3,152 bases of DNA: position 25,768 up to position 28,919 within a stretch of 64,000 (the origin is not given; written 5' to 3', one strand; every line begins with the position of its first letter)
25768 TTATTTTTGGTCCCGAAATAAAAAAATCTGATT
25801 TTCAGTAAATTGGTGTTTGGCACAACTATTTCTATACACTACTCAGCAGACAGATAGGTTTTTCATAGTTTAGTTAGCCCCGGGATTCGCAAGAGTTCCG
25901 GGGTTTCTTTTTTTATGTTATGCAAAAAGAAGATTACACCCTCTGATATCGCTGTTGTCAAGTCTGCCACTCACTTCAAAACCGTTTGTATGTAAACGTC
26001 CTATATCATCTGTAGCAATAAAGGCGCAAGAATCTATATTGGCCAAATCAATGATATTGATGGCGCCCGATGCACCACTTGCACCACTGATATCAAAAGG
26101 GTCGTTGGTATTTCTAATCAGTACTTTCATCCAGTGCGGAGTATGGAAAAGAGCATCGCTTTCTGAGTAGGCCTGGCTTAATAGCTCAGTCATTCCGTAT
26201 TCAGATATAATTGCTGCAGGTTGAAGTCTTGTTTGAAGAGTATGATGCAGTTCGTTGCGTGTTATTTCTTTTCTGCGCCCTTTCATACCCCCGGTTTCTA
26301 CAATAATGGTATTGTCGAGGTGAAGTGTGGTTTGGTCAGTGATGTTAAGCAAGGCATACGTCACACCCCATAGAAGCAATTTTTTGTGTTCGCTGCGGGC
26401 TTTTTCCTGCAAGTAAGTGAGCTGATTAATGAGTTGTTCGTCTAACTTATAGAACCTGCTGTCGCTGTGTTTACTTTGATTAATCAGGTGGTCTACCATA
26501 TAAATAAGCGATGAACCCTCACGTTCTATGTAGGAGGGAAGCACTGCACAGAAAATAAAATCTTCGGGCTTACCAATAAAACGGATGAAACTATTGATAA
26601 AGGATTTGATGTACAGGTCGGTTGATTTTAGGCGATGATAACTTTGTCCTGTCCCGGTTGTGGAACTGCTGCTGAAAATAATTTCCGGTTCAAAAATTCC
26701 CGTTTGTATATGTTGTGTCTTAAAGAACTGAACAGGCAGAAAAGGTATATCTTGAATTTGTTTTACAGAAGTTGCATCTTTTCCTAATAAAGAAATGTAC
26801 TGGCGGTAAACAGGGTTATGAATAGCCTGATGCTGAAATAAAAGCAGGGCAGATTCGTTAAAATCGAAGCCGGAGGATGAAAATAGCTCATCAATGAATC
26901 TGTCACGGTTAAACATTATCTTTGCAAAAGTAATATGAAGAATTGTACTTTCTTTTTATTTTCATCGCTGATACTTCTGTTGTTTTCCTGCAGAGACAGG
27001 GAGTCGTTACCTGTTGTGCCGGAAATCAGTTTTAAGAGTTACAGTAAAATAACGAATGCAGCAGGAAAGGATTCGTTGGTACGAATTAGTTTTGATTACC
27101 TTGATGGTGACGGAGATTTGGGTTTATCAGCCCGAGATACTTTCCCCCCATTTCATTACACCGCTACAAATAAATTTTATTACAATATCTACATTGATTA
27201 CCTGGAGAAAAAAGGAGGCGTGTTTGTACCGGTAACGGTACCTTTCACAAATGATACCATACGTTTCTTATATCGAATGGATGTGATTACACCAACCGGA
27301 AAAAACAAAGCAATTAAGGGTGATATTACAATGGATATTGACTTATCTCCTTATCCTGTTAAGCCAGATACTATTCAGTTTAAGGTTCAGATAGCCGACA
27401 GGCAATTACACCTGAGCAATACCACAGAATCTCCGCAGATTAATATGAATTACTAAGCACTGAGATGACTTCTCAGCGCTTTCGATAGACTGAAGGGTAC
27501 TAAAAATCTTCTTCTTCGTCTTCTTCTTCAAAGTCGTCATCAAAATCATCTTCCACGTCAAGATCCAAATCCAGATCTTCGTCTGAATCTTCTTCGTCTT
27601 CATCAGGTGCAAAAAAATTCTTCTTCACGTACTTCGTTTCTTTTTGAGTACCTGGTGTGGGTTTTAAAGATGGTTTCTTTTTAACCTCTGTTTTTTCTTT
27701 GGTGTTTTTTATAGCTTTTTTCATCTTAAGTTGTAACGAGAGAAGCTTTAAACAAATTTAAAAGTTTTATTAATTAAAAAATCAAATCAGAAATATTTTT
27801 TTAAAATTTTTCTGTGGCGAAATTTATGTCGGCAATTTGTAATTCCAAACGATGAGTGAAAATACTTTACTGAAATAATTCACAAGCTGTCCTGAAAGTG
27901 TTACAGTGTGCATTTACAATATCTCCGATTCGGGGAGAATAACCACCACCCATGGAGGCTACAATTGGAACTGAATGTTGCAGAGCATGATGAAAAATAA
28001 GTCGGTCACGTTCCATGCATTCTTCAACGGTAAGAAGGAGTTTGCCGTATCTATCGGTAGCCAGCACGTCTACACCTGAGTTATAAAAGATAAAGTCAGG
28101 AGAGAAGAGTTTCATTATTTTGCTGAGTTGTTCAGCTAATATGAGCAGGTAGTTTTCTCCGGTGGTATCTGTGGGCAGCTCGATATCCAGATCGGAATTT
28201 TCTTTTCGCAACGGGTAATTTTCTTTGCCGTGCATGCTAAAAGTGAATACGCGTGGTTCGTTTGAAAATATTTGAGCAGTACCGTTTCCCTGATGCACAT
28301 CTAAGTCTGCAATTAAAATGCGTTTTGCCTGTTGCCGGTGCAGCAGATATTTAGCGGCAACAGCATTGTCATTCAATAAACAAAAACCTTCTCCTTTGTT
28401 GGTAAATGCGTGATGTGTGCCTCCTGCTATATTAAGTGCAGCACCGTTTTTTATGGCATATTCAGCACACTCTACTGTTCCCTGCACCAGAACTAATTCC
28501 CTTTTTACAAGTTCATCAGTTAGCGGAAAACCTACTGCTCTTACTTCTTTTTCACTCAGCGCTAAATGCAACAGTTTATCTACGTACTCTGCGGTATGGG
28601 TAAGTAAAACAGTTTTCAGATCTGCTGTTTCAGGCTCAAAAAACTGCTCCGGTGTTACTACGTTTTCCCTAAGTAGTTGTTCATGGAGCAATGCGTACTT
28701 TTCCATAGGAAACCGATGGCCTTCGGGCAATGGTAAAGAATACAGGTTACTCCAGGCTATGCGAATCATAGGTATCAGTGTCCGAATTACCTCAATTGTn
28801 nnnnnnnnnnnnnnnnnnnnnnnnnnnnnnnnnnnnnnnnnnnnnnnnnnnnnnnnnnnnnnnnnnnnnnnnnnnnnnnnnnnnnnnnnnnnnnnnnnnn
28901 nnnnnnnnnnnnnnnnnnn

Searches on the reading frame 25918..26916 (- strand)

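Call 54: search_protein_families(library=pfam, proteins=[window:25918-26916:-], max_evalue=0.00001)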
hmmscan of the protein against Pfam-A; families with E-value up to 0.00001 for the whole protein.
window:25918-26916:- (332 aa): 1 family
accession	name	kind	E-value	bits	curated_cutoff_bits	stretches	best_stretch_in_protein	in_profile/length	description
PF04443.18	LuxE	-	2.9e-09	36.7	24.9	1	21-329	40-384/391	Acyl-protein synthetase, LuxE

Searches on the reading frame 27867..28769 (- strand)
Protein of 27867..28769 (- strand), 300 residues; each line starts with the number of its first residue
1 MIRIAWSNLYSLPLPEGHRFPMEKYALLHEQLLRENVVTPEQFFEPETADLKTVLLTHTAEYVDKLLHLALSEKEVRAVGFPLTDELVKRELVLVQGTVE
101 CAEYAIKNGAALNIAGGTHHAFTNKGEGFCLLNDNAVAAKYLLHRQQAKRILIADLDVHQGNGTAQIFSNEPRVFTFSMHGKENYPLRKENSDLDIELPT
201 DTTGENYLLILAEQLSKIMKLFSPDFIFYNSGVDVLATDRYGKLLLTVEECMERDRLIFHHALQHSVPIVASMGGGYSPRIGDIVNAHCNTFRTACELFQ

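Call 54: search_protein_families(library=pfam, proteins=[window:27867-28769:-], max_evalue=0.00001)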
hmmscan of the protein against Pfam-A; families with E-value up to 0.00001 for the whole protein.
window:27867-28769:- (300 aa): 1 family
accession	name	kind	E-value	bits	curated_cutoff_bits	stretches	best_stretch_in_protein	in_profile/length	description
PF00850.24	Hist_deacetyl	-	1.2e-59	202.5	27.9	1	18-287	1-293/298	Histone deacetylase domain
